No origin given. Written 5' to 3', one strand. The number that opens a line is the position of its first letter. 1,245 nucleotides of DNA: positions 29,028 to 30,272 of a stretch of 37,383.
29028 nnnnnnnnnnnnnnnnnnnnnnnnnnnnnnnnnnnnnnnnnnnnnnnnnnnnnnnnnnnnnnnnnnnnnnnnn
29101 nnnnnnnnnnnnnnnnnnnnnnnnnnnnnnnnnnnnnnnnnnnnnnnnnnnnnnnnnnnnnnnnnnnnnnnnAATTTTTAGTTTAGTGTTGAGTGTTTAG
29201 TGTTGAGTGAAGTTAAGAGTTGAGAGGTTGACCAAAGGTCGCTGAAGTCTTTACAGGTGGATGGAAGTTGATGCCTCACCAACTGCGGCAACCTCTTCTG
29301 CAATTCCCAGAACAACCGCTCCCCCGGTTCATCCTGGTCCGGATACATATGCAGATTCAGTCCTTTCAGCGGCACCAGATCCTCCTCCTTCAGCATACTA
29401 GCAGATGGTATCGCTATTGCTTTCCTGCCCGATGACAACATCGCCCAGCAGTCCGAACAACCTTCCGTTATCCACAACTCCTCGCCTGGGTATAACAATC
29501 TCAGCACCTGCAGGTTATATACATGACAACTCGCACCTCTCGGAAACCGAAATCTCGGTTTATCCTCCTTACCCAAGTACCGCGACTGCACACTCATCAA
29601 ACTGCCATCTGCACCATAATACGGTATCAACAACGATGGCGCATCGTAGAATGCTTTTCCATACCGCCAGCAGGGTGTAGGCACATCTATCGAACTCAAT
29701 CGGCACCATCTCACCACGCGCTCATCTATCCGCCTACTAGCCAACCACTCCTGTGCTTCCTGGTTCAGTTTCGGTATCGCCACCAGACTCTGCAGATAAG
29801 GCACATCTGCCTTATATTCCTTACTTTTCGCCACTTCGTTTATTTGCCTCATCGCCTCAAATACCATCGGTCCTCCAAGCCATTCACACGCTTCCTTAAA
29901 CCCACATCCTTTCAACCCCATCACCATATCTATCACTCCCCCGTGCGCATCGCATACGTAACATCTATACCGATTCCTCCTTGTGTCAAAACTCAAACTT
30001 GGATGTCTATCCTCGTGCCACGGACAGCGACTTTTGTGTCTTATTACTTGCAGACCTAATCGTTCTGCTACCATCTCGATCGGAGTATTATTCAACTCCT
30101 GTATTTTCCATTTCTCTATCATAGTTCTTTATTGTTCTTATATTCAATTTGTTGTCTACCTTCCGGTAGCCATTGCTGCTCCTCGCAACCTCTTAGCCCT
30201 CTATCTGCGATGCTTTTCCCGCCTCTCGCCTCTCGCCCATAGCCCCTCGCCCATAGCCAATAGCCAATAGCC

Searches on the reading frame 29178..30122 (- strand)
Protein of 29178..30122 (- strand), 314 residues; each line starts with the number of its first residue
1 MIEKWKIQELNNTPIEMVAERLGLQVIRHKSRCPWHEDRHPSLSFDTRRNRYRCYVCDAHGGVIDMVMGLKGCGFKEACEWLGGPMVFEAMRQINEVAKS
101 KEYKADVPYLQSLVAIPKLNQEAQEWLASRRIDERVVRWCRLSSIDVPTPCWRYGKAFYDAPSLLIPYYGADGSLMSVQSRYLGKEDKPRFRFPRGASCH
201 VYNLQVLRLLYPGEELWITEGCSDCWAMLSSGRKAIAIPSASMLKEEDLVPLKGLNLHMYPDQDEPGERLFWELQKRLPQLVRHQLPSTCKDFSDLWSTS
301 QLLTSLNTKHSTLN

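Call 15: search_protein_families(library=pfam, proteins=[window:29178-30122:-])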
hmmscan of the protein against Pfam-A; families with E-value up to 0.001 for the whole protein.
window:29178-30122:- (314 aa): 1 family
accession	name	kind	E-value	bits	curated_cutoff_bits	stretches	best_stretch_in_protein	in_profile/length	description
PF01807.25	Zn_ribbon_DnaG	-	3.1e-12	46.6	24.9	1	28-82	31-85/98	CHC2 zinc finger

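Call 75: search_protein_families(library=ncbifam, proteins=[window:29178-30122:-], max_evalue=0.001)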
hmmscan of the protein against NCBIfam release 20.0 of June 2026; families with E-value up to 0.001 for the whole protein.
window:29178-30122:- (314 aa): 1 family
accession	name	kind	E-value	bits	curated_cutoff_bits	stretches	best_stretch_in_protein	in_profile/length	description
TIGR01391.1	dnaG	equivalog_domain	2.8e-13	49.5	283.6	1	30-99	34-103/414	DNA primase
